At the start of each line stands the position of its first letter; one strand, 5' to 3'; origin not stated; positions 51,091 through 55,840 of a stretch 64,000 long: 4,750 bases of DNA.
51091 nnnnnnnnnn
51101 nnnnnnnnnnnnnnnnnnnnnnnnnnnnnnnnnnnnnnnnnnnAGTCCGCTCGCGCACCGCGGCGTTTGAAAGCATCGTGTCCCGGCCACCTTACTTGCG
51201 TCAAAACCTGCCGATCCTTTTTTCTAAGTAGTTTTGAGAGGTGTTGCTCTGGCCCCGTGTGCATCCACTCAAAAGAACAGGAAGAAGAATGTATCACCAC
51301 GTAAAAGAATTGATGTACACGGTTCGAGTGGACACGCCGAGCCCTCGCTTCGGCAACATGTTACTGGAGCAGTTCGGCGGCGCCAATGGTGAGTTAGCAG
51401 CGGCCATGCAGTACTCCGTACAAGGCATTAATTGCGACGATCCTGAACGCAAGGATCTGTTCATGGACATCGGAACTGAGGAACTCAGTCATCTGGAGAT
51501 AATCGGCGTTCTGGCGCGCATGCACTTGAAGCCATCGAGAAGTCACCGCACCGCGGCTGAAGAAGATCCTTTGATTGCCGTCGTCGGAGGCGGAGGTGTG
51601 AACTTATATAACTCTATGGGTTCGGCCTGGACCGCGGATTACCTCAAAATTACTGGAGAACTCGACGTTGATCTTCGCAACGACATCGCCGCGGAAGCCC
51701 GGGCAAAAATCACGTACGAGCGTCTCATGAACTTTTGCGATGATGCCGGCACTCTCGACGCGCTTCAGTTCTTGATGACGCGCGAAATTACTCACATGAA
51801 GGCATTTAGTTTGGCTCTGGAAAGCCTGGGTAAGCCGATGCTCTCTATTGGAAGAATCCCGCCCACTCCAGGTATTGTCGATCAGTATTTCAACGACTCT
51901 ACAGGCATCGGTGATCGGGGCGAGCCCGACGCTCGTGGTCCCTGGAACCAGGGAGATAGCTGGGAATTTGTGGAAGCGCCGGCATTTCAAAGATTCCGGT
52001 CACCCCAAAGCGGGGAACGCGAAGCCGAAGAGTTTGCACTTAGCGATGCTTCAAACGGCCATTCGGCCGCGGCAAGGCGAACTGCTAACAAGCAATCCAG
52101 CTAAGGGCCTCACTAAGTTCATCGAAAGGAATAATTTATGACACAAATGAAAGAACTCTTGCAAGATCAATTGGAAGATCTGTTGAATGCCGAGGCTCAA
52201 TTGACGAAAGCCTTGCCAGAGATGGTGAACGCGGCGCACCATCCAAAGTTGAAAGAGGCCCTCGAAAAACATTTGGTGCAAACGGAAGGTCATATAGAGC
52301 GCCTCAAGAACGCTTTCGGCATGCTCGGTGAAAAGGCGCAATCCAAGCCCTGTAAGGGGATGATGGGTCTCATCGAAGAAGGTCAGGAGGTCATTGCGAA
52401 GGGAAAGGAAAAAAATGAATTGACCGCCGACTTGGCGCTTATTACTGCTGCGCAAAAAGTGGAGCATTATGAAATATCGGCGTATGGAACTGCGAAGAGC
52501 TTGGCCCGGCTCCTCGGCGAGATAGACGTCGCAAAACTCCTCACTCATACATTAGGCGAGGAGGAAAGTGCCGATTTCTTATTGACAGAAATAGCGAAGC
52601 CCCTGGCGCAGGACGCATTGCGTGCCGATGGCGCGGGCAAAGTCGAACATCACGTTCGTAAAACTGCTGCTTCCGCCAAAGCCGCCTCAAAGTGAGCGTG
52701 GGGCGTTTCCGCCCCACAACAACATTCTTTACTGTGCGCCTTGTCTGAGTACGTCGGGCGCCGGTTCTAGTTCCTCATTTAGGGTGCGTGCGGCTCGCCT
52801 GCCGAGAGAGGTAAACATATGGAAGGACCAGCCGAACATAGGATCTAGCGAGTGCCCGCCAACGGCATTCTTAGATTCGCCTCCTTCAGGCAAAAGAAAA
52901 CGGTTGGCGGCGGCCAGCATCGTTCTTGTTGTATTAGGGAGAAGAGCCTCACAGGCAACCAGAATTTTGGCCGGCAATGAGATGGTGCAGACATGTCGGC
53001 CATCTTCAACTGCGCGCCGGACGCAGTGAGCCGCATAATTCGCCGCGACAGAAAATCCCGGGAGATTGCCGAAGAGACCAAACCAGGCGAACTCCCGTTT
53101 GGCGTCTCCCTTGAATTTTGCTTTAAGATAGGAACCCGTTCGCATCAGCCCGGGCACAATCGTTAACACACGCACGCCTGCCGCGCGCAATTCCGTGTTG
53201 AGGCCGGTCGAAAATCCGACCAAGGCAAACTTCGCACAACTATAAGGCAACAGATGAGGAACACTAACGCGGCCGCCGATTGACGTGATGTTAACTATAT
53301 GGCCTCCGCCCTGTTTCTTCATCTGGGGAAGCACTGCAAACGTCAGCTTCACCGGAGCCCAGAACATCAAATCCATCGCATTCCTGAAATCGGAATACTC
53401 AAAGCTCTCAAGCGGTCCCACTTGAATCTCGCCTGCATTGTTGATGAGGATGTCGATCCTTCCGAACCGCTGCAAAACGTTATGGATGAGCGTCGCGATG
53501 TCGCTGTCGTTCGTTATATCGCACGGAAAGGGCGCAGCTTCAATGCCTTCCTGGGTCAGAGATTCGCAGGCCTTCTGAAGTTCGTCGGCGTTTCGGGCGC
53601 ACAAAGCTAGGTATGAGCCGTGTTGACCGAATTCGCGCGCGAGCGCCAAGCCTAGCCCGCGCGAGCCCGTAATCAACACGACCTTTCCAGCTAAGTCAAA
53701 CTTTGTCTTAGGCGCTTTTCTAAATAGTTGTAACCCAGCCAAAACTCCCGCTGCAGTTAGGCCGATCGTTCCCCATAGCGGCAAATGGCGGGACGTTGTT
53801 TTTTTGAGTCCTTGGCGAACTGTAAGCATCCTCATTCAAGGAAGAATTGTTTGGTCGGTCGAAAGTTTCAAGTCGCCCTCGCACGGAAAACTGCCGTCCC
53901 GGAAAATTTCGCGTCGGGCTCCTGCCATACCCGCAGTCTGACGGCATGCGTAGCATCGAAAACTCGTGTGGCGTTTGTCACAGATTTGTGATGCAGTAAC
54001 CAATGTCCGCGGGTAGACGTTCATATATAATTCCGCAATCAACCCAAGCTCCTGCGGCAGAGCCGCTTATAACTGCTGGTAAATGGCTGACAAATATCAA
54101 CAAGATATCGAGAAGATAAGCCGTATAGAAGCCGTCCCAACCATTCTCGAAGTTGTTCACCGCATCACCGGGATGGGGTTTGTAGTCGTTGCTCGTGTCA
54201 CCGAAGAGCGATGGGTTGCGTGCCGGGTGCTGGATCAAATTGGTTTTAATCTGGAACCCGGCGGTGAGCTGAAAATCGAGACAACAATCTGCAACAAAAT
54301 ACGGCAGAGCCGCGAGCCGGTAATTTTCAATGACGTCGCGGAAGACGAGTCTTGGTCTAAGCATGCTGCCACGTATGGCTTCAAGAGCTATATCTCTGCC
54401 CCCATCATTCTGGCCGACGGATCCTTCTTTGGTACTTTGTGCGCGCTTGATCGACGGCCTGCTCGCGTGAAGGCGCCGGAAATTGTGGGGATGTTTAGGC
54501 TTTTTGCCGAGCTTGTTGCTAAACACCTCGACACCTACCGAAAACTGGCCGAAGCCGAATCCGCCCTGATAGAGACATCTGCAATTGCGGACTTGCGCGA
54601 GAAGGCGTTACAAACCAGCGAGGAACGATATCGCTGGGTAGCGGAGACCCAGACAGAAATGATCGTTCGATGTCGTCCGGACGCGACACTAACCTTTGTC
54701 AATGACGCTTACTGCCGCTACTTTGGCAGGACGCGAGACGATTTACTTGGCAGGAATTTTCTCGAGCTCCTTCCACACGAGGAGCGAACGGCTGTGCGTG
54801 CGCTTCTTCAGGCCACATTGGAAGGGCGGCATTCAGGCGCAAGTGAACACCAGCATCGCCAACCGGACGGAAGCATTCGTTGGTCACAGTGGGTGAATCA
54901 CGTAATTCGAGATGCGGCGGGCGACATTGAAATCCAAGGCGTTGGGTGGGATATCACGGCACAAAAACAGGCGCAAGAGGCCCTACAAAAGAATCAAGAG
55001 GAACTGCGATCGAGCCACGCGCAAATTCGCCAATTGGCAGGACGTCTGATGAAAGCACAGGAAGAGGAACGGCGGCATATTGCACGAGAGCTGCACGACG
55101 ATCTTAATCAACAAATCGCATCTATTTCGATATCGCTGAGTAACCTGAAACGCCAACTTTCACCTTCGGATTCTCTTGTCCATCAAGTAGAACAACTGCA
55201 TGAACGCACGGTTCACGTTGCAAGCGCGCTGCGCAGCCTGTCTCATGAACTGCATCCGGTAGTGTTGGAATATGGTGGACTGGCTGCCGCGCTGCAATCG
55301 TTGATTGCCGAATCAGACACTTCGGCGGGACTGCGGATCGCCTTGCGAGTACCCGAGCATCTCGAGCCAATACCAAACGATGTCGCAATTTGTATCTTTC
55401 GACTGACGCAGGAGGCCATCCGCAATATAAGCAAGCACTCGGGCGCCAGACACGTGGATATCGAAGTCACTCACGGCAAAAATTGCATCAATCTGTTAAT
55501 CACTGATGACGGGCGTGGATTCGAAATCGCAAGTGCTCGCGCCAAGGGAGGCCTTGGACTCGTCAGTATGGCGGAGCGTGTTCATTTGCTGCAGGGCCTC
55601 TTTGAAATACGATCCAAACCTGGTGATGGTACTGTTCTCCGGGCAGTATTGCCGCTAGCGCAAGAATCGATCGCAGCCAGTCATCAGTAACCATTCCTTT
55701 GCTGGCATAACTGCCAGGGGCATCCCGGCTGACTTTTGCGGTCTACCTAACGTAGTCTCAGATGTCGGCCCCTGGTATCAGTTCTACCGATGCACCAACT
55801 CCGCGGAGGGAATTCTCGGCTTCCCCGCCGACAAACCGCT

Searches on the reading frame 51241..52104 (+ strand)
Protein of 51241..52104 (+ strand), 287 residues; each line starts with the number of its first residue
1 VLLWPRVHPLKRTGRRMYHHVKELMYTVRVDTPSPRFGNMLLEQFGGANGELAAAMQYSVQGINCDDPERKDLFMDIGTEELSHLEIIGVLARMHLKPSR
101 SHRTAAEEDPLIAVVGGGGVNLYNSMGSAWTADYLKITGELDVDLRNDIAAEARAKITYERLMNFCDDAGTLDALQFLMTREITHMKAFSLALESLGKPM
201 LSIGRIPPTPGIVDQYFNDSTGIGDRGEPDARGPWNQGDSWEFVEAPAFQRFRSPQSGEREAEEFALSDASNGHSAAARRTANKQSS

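Call 23: search_protein_families(library=pfam, proteins=[window:51241-52104:+], max_evalue=0.00001)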
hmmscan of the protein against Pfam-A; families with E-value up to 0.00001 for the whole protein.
window:51241-52104:+ (287 aa): 1 family
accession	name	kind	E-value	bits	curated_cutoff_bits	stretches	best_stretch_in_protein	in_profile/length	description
PF05067.18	Mn_catalase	-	8e-58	196.1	27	1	17-248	1-246/284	Manganese containing catalase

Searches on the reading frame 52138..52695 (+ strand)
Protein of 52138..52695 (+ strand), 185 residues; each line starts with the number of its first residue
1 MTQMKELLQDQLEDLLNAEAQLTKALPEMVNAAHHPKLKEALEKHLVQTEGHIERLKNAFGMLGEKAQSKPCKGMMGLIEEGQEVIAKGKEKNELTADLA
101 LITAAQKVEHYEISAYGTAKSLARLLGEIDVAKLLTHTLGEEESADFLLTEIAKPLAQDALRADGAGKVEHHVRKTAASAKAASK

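Call 23: search_protein_families(library=pfam, proteins=[window:52138-52695:+], max_evalue=0.00001)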
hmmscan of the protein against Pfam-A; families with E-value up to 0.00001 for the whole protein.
window:52138-52695:+ (185 aa): 1 family
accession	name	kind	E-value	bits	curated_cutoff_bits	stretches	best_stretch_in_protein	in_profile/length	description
PF05974.18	DUF892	-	9e-47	159.5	23.7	1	4-160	2-157/159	Domain of unknown function (DUF892)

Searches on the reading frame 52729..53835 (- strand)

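Call 23: search_protein_families(library=pfam, proteins=[window:52729-53835:-], max_evalue=0.00001)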
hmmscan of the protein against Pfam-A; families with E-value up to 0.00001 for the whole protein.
window:52729-53835:- (368 aa): 4 families
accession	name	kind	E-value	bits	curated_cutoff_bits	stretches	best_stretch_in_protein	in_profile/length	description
PF00106.31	adh_short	-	3.3e-50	170.7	26.6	1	51-234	1-185/195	short chain dehydrogenase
PF13561.12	adh_short_C2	-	1.7e-36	126.4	27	1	58-238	5-183/236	Enoyl-(Acyl carrier protein) reductase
PF08659.16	KR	-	3.1e-12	47.2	22.6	1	53-226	3-173/180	KR domain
PF23441.1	SDR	-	6.4e-06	26.2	27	1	51-235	9-198/258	SDR-like rossmann domain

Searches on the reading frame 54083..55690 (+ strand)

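Call 22: search_protein_families(library=pfam, proteins=[window:54083-55690:+], max_evalue=0.00001)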
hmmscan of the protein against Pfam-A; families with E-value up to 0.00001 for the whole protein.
window:54083-55690:+ (535 aa): 8 families
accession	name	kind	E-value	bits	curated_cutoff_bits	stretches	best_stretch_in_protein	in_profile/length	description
PF08448.16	PAS_4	-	3.4e-14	53.4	23.1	1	192-295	6-109/110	PAS fold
PF01590.32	GAF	-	2.3e-13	51.2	22.4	1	15-148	3-132/133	GAF domain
PF07730.19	HisKA_3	-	2.9e-12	47.4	24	1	329-394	1-67/68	Histidine kinase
PF00989.32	PAS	-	8.5e-12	45.5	22.6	1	182-291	2-113/113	PAS fold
PF08447.18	PAS_3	-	1.2e-11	45.1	25.6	1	204-287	2-88/89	PAS fold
PF02518.31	HATPase_c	-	4e-09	37.3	26.4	1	438-526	6-110/111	Histidine kinase-, DNA gyrase B-, and HSP90-like ATPase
PF13185.12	GAF_2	-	1.3e-08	35.6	28.6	1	16-149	6-135/136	GAF domain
PF13426.13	PAS_9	-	1.9e-07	31.8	27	1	194-292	5-102/103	PAS domain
